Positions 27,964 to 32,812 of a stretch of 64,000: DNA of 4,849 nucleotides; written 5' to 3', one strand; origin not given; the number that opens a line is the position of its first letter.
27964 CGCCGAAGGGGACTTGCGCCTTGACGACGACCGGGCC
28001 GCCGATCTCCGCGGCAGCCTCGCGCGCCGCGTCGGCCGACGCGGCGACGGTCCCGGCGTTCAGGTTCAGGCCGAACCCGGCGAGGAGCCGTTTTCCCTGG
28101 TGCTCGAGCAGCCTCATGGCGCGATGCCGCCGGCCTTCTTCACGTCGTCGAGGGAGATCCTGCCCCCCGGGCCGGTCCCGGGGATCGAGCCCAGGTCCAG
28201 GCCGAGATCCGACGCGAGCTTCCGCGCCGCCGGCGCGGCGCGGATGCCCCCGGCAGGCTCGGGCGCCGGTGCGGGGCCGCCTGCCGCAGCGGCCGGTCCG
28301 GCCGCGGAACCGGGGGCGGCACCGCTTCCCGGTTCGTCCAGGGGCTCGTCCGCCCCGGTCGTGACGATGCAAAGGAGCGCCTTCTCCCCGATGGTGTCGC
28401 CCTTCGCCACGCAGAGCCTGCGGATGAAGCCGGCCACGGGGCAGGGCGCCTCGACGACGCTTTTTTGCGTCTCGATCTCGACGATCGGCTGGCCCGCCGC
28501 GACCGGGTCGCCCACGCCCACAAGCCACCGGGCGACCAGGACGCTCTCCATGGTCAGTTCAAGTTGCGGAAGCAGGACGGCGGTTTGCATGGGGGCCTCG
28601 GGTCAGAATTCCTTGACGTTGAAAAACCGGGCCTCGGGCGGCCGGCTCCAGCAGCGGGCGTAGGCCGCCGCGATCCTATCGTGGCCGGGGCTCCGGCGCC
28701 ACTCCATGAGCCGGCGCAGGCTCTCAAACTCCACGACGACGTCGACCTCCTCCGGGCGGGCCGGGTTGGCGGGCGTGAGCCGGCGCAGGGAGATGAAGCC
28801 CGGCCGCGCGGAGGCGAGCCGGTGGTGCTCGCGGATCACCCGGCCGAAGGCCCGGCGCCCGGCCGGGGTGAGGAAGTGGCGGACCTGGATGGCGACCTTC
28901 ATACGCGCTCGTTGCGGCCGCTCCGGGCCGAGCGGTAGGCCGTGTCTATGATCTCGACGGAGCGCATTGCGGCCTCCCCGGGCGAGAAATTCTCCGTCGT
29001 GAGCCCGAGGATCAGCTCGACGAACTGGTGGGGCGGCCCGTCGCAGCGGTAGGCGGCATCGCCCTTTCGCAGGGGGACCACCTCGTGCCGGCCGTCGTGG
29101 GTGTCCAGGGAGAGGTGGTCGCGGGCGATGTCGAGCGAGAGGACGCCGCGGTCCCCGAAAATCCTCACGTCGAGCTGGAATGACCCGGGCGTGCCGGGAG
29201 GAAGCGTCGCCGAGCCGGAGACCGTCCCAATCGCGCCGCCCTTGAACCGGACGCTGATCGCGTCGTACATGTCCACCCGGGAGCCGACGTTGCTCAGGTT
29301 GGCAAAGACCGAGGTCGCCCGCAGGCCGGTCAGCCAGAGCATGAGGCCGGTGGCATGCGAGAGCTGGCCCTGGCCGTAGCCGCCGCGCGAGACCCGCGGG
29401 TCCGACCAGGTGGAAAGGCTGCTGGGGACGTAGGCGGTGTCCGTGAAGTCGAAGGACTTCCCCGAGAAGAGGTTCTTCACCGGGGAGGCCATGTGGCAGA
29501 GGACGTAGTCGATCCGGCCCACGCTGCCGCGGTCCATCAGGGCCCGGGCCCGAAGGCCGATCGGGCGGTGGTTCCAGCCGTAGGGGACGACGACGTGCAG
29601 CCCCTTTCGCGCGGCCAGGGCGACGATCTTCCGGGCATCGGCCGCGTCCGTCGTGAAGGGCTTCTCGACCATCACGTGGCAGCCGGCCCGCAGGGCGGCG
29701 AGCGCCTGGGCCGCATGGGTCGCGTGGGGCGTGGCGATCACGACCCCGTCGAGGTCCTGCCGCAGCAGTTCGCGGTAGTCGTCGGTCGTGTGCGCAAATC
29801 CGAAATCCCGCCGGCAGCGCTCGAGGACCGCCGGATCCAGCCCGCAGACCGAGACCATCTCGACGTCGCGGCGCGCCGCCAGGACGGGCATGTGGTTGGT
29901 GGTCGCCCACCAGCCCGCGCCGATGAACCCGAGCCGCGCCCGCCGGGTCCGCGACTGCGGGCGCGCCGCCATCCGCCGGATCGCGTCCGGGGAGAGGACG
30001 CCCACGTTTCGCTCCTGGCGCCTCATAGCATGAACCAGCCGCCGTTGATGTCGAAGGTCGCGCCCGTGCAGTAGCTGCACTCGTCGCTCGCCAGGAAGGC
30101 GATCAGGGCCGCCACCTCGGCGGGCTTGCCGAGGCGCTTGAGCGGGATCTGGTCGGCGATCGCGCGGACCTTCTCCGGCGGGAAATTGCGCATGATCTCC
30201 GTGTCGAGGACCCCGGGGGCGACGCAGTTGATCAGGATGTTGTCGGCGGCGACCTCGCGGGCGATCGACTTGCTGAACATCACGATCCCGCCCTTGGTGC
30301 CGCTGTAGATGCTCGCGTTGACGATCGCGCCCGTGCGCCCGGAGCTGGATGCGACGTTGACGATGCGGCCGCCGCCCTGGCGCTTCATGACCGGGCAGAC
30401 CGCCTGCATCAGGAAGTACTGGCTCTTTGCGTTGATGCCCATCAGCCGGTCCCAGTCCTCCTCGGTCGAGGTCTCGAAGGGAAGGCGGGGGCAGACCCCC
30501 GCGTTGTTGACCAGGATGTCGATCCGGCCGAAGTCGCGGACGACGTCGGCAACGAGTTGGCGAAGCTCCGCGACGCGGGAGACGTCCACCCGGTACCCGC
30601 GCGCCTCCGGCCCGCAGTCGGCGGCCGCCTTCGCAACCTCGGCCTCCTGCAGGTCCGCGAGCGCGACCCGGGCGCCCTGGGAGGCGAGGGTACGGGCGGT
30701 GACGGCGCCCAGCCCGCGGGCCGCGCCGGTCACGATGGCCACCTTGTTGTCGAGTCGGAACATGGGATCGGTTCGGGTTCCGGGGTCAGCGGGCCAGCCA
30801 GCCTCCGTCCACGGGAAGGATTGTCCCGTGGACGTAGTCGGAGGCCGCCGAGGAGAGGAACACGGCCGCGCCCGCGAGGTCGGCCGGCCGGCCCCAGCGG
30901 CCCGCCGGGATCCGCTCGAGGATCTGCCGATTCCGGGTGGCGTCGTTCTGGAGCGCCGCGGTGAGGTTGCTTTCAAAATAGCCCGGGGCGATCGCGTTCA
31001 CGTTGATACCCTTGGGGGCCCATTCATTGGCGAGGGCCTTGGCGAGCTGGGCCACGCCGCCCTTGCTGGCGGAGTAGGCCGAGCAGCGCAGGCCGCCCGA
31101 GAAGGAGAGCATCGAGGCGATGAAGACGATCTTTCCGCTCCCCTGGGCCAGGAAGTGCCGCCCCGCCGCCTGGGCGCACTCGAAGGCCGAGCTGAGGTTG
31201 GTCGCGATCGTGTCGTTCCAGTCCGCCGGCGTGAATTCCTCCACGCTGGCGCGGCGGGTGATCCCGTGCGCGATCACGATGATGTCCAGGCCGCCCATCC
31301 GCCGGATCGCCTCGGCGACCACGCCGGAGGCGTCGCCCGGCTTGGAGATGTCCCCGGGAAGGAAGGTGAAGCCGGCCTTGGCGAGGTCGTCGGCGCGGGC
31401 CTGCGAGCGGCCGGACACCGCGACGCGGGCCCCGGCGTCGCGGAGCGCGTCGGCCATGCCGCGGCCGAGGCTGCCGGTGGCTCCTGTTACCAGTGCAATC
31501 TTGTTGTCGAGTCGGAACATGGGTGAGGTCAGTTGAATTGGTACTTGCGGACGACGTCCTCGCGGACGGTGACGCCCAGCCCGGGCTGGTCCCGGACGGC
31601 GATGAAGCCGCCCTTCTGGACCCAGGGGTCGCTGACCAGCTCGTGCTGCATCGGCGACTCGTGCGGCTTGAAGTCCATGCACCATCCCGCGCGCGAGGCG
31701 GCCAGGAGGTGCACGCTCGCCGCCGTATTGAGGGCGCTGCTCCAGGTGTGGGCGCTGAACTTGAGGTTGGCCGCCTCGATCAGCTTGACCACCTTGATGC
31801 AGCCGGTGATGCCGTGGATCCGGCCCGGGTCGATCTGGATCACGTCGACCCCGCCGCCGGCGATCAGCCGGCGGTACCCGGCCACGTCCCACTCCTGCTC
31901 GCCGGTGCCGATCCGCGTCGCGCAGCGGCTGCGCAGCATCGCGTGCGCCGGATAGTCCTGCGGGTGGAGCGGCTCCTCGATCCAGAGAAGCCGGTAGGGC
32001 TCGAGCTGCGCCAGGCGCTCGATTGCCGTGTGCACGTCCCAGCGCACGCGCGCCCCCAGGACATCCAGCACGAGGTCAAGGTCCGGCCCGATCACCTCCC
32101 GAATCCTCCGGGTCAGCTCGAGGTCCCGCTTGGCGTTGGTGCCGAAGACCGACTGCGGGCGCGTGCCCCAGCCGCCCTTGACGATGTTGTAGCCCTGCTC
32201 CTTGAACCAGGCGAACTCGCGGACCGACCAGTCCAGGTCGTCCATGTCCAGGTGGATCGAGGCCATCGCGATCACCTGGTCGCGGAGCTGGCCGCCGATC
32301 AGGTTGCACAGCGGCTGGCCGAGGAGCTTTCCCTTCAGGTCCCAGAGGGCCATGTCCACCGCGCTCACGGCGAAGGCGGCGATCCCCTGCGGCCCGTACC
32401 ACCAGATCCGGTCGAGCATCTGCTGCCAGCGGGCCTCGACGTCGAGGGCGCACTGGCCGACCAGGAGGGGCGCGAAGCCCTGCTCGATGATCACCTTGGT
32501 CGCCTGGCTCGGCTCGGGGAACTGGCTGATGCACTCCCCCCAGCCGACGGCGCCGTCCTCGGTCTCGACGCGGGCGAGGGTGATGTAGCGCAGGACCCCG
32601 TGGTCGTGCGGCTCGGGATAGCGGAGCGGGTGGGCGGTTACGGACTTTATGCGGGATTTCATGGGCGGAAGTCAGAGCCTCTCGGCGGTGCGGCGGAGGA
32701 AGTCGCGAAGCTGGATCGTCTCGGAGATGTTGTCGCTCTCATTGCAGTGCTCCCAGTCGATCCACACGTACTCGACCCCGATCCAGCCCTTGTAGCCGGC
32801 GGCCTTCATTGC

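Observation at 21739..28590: Split ATP-citrate-lyase-like trio plus E1 alpha/beta, core-less lipoyl protein and Fe-S hydro-lyase embedded in a glycan-catabolic operon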

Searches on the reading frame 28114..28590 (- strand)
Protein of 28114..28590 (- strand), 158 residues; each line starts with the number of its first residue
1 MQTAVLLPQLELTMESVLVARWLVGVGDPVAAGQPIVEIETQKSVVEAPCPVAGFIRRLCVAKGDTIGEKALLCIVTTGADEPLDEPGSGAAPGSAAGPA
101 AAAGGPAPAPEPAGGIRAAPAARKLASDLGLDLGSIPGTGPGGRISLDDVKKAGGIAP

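Call 4: search_protein_families(library=pfam, proteins=[window:28114-28590:-])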
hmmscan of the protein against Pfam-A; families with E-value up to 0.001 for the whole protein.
window:28114-28590:- (158 aa): 2 families
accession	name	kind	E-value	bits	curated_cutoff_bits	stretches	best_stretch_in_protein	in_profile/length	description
PF02817.22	E3_binding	-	6.4e-14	52.3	23.7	1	116-151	1-36/36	e3 binding domain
PF00364.28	Biotin_lipoyl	-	2.5e-13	50.1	22.1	1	7-74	5-71/73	Biotin-requiring enzyme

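Call 5: search_protein_families(library=ncbifam, proteins=[window:28114-28590:-])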
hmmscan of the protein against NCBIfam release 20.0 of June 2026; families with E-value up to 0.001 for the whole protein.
window:28114-28590:- (158 aa): 12 families
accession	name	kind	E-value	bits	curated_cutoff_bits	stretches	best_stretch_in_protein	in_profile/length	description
NF008814.0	PRK11854.1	equivalog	7.5e-22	77.5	722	1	4-152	209-368/637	pyruvate dehydrogenase complex dihydrolipoyllysine-residue acetyltransferase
TIGR01348.1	PDHac_trf_long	equivalog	8.1e-22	77.5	552.1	1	14-153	166-321/587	dihydrolipoyllysine-residue acetyltransferase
NF004309.0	PRK05704.1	equivalog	5.6e-20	72.1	449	1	2-153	2-150/408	2-oxoglutarate dehydrogenase complex dihydrolipoyllysine-residue succinyltransferase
NF011457.0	PRK14875.1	equivalog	2.4e-19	69.6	307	1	2-150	3-122/372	acetoin dehydrogenase dihydrolipoyllysine-residue acetyltransferase subunit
TIGR02927.1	SucB_Actino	equivalog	3.1e-18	65.9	423.45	1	3-153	127-303/579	2-oxoglutarate dehydrogenase, E2 component, dihydrolipoamide succinyltransferase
TIGR01349.1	PDHac_trf_mito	equivalog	8.4e-17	61.4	445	2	5-102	2-102/437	pyruvate dehydrogenase complex dihydrolipoamide acetyltransferase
TIGR01347.1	sucB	equivalog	2.2e-13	50.2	378.65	1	5-153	3-148/404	dihydrolipoyllysine-residue succinyltransferase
NF008854.0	PRK11892.1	equivalog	1e-09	37.6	454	1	1-65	1-65/464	pyruvate dehydrogenase complex E1 component subunit beta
NF011416.0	PRK14843.1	equivalog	4.6e-07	29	429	1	116-151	6-41/347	dihydrolipoamide acetyltransferase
NF006761.0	PRK09282.1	domain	0.00023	19.8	402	1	19-76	532-589/591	pyruvate carboxylase subunit B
NF004173.0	PRK05641.1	equivalog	0.0005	20.7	199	1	19-68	95-144/153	putative acetyl-CoA carboxylase biotin carboxyl carrier protein subunit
TIGR02712.1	urea_carbox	equivalog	0.00065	17.5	1303.85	1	20-75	1144-1199/1201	urea carboxylase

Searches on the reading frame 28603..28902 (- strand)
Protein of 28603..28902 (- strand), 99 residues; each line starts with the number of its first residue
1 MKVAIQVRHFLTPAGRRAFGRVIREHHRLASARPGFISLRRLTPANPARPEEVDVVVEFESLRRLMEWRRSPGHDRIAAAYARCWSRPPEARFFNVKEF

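Call 17: search_protein_families(library=pfam, proteins=[window:28603-28902:-], max_evalue=0.01)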
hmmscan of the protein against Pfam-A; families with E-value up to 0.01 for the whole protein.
window:28603-28902:- (99 aa): 1 family
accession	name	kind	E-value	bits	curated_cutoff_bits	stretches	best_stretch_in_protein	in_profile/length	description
PF03992.22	ABM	-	5e-05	23.8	23.1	1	8-79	7-77/78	Antibiotic biosynthesis monooxygenase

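Call 34: search_protein_families(library=ncbifam, proteins=[window:28603-28902:-], max_evalue=0.00001)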
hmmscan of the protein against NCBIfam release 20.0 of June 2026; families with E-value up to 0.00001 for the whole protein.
window:28603-28902:- (99 aa): 0 families

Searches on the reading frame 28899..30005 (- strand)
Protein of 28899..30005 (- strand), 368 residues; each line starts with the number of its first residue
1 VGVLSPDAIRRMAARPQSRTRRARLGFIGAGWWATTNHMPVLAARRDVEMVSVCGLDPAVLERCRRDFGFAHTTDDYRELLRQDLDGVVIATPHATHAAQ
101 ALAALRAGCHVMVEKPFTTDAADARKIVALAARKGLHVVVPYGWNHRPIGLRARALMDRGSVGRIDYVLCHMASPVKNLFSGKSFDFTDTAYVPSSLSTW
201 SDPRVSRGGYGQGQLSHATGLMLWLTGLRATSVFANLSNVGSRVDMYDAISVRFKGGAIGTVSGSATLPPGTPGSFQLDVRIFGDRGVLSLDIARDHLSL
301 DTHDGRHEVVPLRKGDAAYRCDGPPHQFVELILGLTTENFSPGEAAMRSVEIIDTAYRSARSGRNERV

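Call 34: search_protein_families(library=ncbifam, proteins=[window:28899-30005:-], max_evalue=0.00001)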
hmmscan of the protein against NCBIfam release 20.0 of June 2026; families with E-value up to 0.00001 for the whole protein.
window:28899-30005:- (368 aa): 8 families
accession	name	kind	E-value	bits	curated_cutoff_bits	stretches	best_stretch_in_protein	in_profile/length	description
NF040723.1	UDP-GlcNAcDh_Arch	equivalog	5.3e-22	78.7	450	1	24-169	2-145/302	UDP-N-acetylglucosamine 3-dehydrogenase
TIGR04380.1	myo_inos_iolG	equivalog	1.6e-19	70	355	1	24-364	3-327/330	inositol 2-dehydrogenase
NF041392.1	XylDh_Gfo6_Halo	equivalog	8.5e-18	64.2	350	1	22-181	16-179/350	D-xylose 1-dehydrogenase Gfo6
NF008607.0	PRK11579.1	subfamily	1.9e-17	63.3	330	1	23-172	5-152/346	oxidoreductase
NF052479.1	LevoglcsnDh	equivalog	9.6e-17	60.7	650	1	38-165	24-154/386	levoglucosan dehydrogenase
NF007574.0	PRK10206.1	equivalog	1.7e-14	53.6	352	1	26-172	6-153/345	oxidoreductase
NF058561.1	BT_2158_fam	equivalog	1e-13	50.7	750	1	42-135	51-147/487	glycoside 3-dehydrogenase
NF052679.1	InsChiInosDhIolG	equivalog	4.7e-07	29.2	540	1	48-139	28-121/343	bifunctional inositol 2-dehydrogenase/D-chiro-inositol 1-dehydrogenase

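Call 59: search_solved_structures(query=window:28899-30005:-, max_evalue=1e-8)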
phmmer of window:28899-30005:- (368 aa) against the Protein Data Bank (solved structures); distinct sequences matched with E-value up to 1e-8: 47.
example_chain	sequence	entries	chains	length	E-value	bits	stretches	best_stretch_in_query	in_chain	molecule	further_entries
3q2i_A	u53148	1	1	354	6.9e-21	77.7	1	15-365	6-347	dehydrogenase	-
9m3d_B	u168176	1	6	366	1e-19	73.8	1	22-172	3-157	DgpA1 from W974-1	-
3moi_A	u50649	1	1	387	6e-19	71.3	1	23-188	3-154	Probable dehydrogenase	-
3q2k_A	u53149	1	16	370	7.1e-19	71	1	20-363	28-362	oxidoreductase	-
4fb5_A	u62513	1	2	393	1.4e-16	63.5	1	25-172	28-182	Probable oxidoreductase protein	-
3v5n_A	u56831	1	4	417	1.9e-16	63.1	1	15-290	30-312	Oxidoreductase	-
7xr9_A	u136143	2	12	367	1.9e-16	63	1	22-172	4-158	DgpA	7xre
3e82_A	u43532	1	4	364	7.5e-16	61.1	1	24-171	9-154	Putative oxidoreductase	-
3rc7_A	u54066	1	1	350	6.6e-14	54.7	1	21-172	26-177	Sugar 3-ketoreductase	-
3rbv_A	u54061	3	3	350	6.6e-14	54.7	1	21-172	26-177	Sugar 3-ketoreductase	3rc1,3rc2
6nor_A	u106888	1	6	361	1.9e-13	53.2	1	20-365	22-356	Putative NAD dependent dehydrogenase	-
1zh8_A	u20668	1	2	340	2.3e-13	52.9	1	20-265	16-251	oxidoreductase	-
3rcb_A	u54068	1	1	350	2.4e-13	52.9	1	21-172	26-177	Sugar 3-ketoreductase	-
3rc9_A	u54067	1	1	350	4.8e-13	51.9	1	21-172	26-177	Sugar 3-ketoreductase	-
4h3v_A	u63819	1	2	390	5.9e-13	51.6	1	48-170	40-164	Oxidoreductase domain protein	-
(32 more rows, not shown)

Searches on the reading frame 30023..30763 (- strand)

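Call 34: search_protein_families(library=ncbifam, proteins=[window:30023-30763:-], max_evalue=0.00001)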
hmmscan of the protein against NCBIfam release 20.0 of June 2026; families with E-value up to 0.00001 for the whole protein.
window:30023-30763:- (246 aa): 222 families (the best 25 are shown)
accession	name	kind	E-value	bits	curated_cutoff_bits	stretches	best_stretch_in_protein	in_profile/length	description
NF005559.1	PRK07231.1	subfamily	1.9e-70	237.2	215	1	3-244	1-248/249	glucose 1-dehydrogenase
NF004198.0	PRK05653.1-3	equivalog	3.5e-67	226.5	296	1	4-245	5-248/248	3-oxoacyl-ACP reductase FabG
NF009464.0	PRK12824.1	subfamily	1.6e-65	221.2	269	1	6-245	2-244/245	3-oxoacyl-ACP reductase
NF009466.0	PRK12826.1-2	subfamily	5.3e-65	219.3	222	1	5-245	2-246/248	3-oxoacyl-ACP reductase FabG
NF004791.0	PRK06138.1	equivalog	2e-63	214.1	312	1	3-244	2-250/252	SDR family oxidoreductase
TIGR01830.1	3oxo_ACP_reduc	equivalog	4.3e-63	213.2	297.75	1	9-242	1-237/239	3-oxoacyl-[acyl-carrier-protein] reductase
NF004197.0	PRK05653.1-1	equivalog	5.6e-61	206.3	332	1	3-245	4-248/249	3-oxoacyl-ACP reductase FabG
NF052558.1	MBtsdlDhBudC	equivalog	5.4e-60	203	270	1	5-242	2-240/250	meso-2,3-butanediol dehydrogenase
NF005309.0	PRK06841.1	subfamily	1.5e-59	201.6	286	1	2-243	11-252/255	GolD/DthD family dehydrogenase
NF009468.0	PRK12826.1-4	equivalog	5.1e-59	200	318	1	3-243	4-247/256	SDR family oxidoreductase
NF004818.0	PRK06172.1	equivalog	1.8e-58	197.8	336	1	3-243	4-250/253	SDR family oxidoreductase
TIGR01829.1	AcAcCoA_reduct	subfamily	9.2e-58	195.7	302.1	1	7-245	1-242/242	acetoacetyl-CoA reductase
NF047923.1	pyridox_DH_SDR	equivalog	2e-57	194.5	325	1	5-243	2-240/243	pyridoxal 4-dehydrogenase, SDR-type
NF005472.0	PRK07067.1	equivalog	2.7e-56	191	338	1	2-245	2-256/257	L-iditol 2-dehydrogenase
NF005067.0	PRK06484.1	equivalog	4e-55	187.4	713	1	6-244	9-252/524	short chain dehydrogenase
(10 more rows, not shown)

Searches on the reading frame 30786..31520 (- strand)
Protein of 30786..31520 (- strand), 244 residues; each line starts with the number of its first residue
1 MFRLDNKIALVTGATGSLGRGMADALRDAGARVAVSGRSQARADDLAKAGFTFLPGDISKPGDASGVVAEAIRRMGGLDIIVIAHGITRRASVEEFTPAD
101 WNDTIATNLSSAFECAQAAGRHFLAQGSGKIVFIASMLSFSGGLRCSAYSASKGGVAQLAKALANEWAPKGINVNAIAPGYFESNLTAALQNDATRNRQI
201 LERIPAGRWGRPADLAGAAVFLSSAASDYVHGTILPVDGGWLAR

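Call 34: search_protein_families(library=ncbifam, proteins=[window:30786-31520:-], max_evalue=0.00001)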
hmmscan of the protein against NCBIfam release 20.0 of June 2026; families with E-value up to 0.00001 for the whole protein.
window:30786-31520:- (244 aa): 216 families (the best 25 are shown)
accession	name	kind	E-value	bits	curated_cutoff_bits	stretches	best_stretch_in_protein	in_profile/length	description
TIGR01832.1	kduD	equivalog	2.1e-85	286.2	338.85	1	2-244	1-248/248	2-dehydro-3-deoxy-D-gluconate 5-dehydrogenase KduD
NF005390.0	PRK06935.1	equivalog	2e-79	266.6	369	1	1-244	10-258/258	2-dehydro-3-deoxy-D-gluconate 5-dehydrogenase KduD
NF006528.0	PRK08993.1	subfamily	3.5e-70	236.3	430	1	2-244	6-253/253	2-dehydro-3-deoxy-D-gluconate 5-dehydrogenase KduD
NF005559.1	PRK07231.1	subfamily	6.3e-56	189.6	215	1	3-242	1-248/249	glucose 1-dehydrogenase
NF006070.0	PRK08213.1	subfamily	1.1e-55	189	279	1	1-241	7-256/259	gluconate 5-dehydrogenase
NF005711.0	PRK07523.1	subfamily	1.4e-54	185.4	413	1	1-241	5-251/255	SDR family oxidoreductase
TIGR01830.1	3oxo_ACP_reduc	equivalog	1.8e-54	185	297.75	1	9-240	1-237/239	3-oxoacyl-[acyl-carrier-protein] reductase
NF004778.0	PRK06124.1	equivalog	4.7e-52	176.9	303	1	2-243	7-254/256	SDR family oxidoreductase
NF005983.0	PRK08085.1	equivalog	4.8e-52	177.1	408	1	1-243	4-252/254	gluconate 5-dehydrogenase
NF005488.0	PRK07097.1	equivalog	1.2e-51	175.3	369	1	1-243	5-259/266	gluconate 5-dehydrogenase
NF004198.0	PRK05653.1-3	equivalog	1.4e-51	175.4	296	1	4-241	5-246/248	3-oxoacyl-ACP reductase FabG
NF009466.0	PRK12826.1-2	subfamily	1.9e-51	174.9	222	1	5-241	2-244/248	3-oxoacyl-ACP reductase FabG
NF005309.0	PRK06841.1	subfamily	1.7e-50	171.9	286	1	2-241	11-252/255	GolD/DthD family dehydrogenase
NF052558.1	MBtsdlDhBudC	equivalog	1.8e-50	171.8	270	1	5-243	2-243/250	meso-2,3-butanediol dehydrogenase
NF004791.0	PRK06138.1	equivalog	2.1e-50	171.4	312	1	3-243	2-251/252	SDR family oxidoreductase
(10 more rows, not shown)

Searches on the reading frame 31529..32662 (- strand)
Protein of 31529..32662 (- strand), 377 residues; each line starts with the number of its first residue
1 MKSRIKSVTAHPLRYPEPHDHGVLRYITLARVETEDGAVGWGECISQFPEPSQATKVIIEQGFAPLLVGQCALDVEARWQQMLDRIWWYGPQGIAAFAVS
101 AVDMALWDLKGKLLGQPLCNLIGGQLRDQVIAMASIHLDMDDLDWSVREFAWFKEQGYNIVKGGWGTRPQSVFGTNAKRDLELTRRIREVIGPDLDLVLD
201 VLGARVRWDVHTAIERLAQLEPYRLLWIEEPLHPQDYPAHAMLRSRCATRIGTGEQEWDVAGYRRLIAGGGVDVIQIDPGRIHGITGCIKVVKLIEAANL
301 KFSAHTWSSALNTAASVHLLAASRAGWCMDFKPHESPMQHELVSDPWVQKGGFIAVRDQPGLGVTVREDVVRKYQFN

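Call 21: search_solved_structures(query=window:31529-32662:-, max_evalue=1e-10)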
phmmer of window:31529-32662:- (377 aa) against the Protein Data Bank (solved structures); distinct sequences matched with E-value up to 1e-10: 142 (the best 60 are shown).
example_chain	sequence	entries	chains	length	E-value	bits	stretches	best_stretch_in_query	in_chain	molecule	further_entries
3sjn_A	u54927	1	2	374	9.5e-45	156.8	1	29-377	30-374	Mandelate racemase/muconate lactonizing protein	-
3stp_A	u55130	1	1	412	3.3e-41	145.1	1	30-368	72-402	Galactonate dehydratase, putative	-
3ssz_A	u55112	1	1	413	1.1e-40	143.4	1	30-375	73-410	Mandelate racemase/muconate lactonizing enzyme, N-terminal domain protein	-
5olc_A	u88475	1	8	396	1.3e-39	139.8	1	25-374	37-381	Galactonate dehydratase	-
3sqs_A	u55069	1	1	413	1.5e-39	139.6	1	30-373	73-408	mandelate racemase/muconate lactonizing protein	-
3bjs_A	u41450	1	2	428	1.2e-36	130.1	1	24-374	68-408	Mandelate racemase/muconate lactonizing enzyme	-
4ggb_A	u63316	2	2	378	1.5e-36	129.8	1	27-375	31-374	Putative uncharacterized protein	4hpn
3n4e_A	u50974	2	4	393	2.9e-36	128.8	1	28-371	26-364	Mandelate racemase/muconate lactonizing enzyme, C-terminal domain protein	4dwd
3ozm_A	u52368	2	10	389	1.1e-34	123.7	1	23-372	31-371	Putative mandelate racemase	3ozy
3h12_A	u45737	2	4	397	1.1e-34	123.6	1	23-372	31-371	mandelate racemase | Putative mandelate racemase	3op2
5xd7_A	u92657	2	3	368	9e-33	117.3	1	20-375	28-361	3,6-anhydro-alpha-L-galactonate cycloisomerase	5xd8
3rcy_A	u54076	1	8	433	2e-32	116.2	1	25-373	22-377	Mandelate racemase/muconate lactonizing enzyme-like protein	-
2oz3_A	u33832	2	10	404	2.5e-32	115.9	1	29-369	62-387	Mandelate racemase/muconate lactonizing enzyme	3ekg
5xd9_A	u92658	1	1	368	4.6e-32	115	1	20-375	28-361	3,6-anhydro-alpha-L-galactonate cycloisomerase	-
2qq6_A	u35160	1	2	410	5.9e-31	111.3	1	185-371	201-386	Mandelate racemase/muconate lactonizing enzyme-like protein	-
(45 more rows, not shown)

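Call 34: search_protein_families(library=ncbifam, proteins=[window:31529-32662:-], max_evalue=0.00001)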
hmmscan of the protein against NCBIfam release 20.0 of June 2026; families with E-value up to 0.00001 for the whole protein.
window:31529-32662:- (377 aa): 12 families
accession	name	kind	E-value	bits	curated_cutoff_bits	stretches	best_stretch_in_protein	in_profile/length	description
NF010624.0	PRK14017.1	equivalog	1e-47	163.1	311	1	28-374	16-360/382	galactonate dehydratase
NF040790.2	glucon_galact_dh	equivalog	3e-43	148.1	750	1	25-376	23-371/390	bifunctional D-gluconate/D-galactonate dehydratase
NF047820.1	TalGalacDh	equivalog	1.4e-40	139.4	500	1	28-370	39-360/371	L-talarate/galactarate dehydratase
NF011968.0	PRK15440.1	equivalog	1.7e-39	135.8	393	1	30-372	62-389/395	L-rhamnonate dehydratase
NF043051.1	ManoateDhtManD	equivalog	4.9e-39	134.3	550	2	26-162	17-147/403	D-mannonate dehydratase ManD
NF011654.0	PRK15072.1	subfamily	2.3e-36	125.5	430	2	26-162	17-147/404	D-galactonate dehydratase family protein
NF040866.1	AraD_Arch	equivalog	4.2e-36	124.7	650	1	27-376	34-371/372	arabinonate dehydratase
TIGR02534.1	mucon_cyclo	subfamily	6.7e-28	97.8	334.95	1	27-375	29-366/368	muconate/chloromuconate family cycloisomerase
NF043002.1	HProlDhtase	equivalog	1.3e-19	70.3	500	1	28-371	34-359/366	cis-3-hydroxy-L-proline dehydratase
TIGR01928.1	menC_lowGC_arch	equivalog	2e-15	56.7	200.65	1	25-302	21-278/325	o-succinylbenzoate synthase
TIGR03247.1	glucar-dehydr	equivalog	2e-07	30.1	828.7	0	208-373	236-404/441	glucarate dehydratase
NF041118.1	A_G_epim_Thtga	equivalog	3.6e-06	26.3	500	1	31-323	35-309/341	L-Ala-D/L-Glu epimerase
